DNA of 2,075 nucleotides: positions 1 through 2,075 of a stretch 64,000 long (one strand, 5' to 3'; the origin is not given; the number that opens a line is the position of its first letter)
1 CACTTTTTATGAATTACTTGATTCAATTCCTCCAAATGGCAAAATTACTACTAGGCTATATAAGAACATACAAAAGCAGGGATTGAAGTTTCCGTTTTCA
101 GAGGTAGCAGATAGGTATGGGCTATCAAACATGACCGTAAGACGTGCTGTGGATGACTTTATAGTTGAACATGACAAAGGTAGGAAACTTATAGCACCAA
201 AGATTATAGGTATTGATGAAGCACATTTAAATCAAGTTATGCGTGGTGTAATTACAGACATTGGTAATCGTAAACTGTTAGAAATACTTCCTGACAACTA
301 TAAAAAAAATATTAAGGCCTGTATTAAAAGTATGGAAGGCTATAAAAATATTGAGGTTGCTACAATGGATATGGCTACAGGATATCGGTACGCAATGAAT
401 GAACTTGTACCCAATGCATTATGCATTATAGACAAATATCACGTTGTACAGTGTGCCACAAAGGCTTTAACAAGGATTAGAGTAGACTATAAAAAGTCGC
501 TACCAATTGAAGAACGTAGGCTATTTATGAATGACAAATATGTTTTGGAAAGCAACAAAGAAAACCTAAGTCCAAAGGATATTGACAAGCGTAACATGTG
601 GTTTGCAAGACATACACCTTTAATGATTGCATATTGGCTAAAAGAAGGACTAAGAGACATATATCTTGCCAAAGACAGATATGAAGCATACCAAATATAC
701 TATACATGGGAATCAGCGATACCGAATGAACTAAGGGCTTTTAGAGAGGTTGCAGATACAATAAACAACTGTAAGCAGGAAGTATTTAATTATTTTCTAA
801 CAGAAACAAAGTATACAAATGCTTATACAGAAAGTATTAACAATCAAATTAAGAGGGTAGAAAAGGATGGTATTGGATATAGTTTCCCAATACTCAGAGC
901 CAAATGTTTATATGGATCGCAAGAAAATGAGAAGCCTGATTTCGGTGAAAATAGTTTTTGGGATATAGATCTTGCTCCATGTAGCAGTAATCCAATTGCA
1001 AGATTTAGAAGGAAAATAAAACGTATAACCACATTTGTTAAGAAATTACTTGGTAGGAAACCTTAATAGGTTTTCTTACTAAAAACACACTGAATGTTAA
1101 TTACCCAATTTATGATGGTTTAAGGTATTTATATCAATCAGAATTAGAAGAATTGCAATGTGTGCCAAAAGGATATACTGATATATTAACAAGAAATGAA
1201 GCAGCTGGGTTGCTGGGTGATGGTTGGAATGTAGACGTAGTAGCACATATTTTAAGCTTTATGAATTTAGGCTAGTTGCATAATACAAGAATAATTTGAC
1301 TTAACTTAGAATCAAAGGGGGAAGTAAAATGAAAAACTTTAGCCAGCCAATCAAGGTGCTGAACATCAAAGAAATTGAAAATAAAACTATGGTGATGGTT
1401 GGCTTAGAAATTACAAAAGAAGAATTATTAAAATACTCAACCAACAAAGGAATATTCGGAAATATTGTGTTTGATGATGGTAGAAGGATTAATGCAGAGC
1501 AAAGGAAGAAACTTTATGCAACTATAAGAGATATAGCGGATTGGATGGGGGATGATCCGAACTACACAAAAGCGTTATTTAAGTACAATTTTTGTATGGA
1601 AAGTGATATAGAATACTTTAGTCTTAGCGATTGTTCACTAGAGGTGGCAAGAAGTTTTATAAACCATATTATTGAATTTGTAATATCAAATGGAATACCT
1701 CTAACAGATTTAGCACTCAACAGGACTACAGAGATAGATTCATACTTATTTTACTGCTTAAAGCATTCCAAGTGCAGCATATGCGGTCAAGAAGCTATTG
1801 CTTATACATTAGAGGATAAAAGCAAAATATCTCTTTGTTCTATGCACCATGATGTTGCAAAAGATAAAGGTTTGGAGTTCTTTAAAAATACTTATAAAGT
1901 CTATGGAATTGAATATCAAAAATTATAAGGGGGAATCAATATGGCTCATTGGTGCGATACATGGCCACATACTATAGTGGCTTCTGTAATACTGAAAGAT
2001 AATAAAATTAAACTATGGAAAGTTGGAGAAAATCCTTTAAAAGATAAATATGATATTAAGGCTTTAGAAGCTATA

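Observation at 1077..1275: One ISL3 insertion splits a DNA methyltransferase across the two ends of the window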

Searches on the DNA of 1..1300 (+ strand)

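Call 13: search_dna_similar(query=window:1-1300:+, collection=plasmids, mode=near)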
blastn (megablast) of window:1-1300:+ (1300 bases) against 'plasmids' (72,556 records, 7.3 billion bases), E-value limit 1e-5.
No match.

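Call 14: search_dna_similar(query=window:1-1300:+, collection=phages, mode=distant)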
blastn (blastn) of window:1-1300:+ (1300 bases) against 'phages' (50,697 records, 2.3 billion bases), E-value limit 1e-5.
Records with a match: 1; places in all: 1; records where one place covers at least 80% of the query: 0.
Best place of each record, by identity: 60-80% 1.
By first word of the organism name: Bacillus 1.
By host as written in the record: Bacillus subtilis subsp. subtilis str. 168 1.
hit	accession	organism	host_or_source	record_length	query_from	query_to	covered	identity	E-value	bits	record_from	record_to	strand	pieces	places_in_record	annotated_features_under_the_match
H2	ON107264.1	Bacillus phage BUCT083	Bacillus subtilis subsp. subtilis str. ...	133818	629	915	22%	66.3%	8e-10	73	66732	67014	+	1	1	transposase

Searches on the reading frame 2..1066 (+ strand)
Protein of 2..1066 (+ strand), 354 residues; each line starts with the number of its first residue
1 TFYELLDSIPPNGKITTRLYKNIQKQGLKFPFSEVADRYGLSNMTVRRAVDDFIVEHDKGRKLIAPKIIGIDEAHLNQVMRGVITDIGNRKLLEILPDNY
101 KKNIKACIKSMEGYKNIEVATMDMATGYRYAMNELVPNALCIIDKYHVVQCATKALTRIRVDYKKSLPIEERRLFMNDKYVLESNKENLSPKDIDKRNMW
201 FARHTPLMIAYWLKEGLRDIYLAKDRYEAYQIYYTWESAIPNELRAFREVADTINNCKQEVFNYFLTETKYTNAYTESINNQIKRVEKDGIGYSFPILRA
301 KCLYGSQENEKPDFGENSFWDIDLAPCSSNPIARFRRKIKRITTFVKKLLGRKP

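Call 9: search_protein_families(library=pfam, proteins=[window:2-1066:+], max_evalue=0.01)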
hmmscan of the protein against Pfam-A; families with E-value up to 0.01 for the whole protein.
window:2-1066:+ (354 aa): 3 families
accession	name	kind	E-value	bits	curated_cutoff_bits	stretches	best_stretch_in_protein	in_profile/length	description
PF01610.23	DDE_Tnp_ISL3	-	2.7e-46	158.8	23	1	69-296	1-234/240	Transposase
PF13542.12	HTH_Tnp_ISL3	-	1.3e-05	25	27.4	1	6-53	3-50/51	Helix-turn-helix domain of transposase family ISL3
PF00872.24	Transposase_mut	-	0.00085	18.7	21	1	205-288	265-350/379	Transposase, Mutator family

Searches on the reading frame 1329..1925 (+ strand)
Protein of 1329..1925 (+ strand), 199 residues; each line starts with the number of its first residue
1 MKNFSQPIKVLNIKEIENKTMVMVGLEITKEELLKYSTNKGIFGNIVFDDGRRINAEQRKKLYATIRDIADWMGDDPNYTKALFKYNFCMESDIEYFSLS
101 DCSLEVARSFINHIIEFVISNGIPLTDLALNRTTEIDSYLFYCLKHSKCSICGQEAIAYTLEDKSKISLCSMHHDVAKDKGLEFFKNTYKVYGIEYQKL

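Call 15: find_encoding_contigs(protein=window:1329-1925:+, flank=10000, max_places=10)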
Protein window:1329-1925:+ (199 aa): 8 contigs read that carry it; 7 places shown.
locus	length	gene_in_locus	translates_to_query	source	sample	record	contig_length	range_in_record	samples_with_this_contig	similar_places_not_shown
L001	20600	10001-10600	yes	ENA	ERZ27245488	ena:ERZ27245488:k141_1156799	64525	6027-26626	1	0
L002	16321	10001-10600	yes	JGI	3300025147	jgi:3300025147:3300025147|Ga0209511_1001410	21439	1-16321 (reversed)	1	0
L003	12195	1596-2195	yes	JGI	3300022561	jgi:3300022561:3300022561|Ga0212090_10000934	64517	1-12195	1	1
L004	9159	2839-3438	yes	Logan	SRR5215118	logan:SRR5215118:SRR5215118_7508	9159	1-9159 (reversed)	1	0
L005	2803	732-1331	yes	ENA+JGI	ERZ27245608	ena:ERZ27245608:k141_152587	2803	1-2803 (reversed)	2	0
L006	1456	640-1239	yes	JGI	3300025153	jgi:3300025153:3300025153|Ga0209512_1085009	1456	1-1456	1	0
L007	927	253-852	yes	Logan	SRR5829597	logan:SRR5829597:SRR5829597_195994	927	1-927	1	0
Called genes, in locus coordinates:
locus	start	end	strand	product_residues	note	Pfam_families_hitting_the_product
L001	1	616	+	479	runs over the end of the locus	PF02534:T4SS-DNA_transf, PF01935:DUF87 (weak), PF10412:TrwB_AAD_bind, PF12696:TraG-D_C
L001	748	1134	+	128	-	-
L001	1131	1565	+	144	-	PF01076:Mob_Pre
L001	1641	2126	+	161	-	-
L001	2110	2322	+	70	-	-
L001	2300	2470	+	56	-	-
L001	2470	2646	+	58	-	-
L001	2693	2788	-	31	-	-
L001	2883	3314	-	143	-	PF01381:HTH_3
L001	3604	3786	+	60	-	PF13560:HTH_31 (weak), PF01381:HTH_3 (weak), PF12844:HTH_19 (weak)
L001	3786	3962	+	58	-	-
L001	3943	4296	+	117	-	-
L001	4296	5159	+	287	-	PF04404:ERF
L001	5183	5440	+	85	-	-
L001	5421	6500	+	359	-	PF07083:DUF1351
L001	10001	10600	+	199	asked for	PF16784:HNHc_6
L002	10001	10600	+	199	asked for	PF16784:HNHc_6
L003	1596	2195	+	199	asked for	PF16784:HNHc_6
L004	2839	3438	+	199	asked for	PF16784:HNHc_6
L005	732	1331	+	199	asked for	PF16784:HNHc_6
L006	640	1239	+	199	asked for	PF16784:HNHc_6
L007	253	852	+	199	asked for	PF16784:HNHc_6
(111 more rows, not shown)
